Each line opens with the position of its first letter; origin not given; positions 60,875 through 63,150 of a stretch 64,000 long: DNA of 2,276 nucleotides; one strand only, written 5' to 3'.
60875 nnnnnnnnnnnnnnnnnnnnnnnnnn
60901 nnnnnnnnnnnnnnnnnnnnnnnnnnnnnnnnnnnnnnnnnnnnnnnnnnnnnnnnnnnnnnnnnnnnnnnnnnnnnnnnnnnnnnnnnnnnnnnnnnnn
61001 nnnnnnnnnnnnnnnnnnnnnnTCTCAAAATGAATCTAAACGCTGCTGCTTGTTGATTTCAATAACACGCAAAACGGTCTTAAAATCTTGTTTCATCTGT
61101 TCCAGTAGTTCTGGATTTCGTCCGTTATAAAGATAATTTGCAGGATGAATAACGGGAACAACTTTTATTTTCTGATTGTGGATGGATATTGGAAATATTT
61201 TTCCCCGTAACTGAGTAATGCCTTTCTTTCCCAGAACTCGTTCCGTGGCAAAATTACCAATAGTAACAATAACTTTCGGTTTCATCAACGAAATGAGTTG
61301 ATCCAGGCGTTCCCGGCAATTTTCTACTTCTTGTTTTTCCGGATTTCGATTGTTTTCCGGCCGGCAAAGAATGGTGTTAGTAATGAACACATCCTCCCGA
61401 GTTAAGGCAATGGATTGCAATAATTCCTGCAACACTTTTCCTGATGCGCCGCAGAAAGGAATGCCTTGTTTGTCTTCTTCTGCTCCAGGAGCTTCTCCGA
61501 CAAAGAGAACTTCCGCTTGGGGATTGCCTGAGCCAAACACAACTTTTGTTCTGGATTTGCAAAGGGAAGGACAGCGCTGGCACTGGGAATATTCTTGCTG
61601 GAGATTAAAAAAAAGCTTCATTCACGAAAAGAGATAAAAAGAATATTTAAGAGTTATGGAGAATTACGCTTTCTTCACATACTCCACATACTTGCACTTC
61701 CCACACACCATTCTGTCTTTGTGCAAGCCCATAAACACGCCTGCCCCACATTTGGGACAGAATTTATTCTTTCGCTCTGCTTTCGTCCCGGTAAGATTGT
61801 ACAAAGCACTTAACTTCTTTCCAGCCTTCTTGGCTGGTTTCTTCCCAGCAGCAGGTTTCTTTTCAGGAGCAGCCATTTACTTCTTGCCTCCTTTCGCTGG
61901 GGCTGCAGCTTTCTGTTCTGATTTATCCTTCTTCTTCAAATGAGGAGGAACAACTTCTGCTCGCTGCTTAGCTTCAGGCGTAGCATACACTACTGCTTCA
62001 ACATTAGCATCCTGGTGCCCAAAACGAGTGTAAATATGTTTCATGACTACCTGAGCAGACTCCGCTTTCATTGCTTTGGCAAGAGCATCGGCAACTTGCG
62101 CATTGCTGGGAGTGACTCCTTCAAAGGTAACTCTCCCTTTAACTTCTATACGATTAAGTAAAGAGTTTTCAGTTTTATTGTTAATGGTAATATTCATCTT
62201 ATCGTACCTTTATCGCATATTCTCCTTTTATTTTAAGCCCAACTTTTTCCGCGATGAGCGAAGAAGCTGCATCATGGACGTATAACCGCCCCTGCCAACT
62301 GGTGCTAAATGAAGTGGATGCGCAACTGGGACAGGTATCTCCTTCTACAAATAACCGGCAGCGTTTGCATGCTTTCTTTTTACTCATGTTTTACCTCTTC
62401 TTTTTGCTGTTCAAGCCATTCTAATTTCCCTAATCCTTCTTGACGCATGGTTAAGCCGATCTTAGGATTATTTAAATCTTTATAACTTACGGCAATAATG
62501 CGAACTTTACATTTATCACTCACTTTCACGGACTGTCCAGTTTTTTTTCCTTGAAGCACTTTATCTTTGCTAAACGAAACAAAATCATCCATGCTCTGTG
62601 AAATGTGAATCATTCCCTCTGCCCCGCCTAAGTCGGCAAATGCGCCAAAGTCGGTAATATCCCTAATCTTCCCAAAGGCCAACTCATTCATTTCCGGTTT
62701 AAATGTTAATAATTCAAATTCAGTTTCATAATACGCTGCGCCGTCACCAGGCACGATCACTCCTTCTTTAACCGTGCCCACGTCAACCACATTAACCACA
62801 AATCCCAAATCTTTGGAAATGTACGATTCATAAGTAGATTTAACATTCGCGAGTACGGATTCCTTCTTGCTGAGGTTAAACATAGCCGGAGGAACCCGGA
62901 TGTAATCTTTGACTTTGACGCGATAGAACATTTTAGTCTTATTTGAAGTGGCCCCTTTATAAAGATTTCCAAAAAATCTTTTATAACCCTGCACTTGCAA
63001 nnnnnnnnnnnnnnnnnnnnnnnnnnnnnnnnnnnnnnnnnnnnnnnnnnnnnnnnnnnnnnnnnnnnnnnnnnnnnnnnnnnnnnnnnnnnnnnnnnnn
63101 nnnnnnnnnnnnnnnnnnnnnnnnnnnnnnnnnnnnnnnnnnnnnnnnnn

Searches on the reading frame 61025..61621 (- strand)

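Call 60: search_protein_families(library=pfam, proteins=[window:61025-61621:-], max_evalue=0.01)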
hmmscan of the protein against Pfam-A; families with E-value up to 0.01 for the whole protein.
window:61025-61621:- (198 aa): 1 family
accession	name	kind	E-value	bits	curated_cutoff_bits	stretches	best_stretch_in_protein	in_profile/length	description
PF03167.25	UDG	-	1.6e-36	125.9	24.3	1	29-181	1-141/141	Uracil DNA glycosylase superfamily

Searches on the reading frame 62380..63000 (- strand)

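Call 60: search_protein_families(library=pfam, proteins=[window:62380-63000:-], max_evalue=0.01)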
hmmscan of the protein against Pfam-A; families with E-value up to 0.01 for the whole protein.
window:62380-63000:- (206 aa): 2 families
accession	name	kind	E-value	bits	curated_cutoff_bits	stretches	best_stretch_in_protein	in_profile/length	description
PF03876.22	SHS2_Rpb7-N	-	1.5e-10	41.5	24.8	1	31-87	1-57/57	SHS2 domain found in N terminus of Rpb7p/Rpc25p/MJ0397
PF00575.29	S1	-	5.2e-09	36.8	22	1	102-173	2-64/74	S1 RNA binding domain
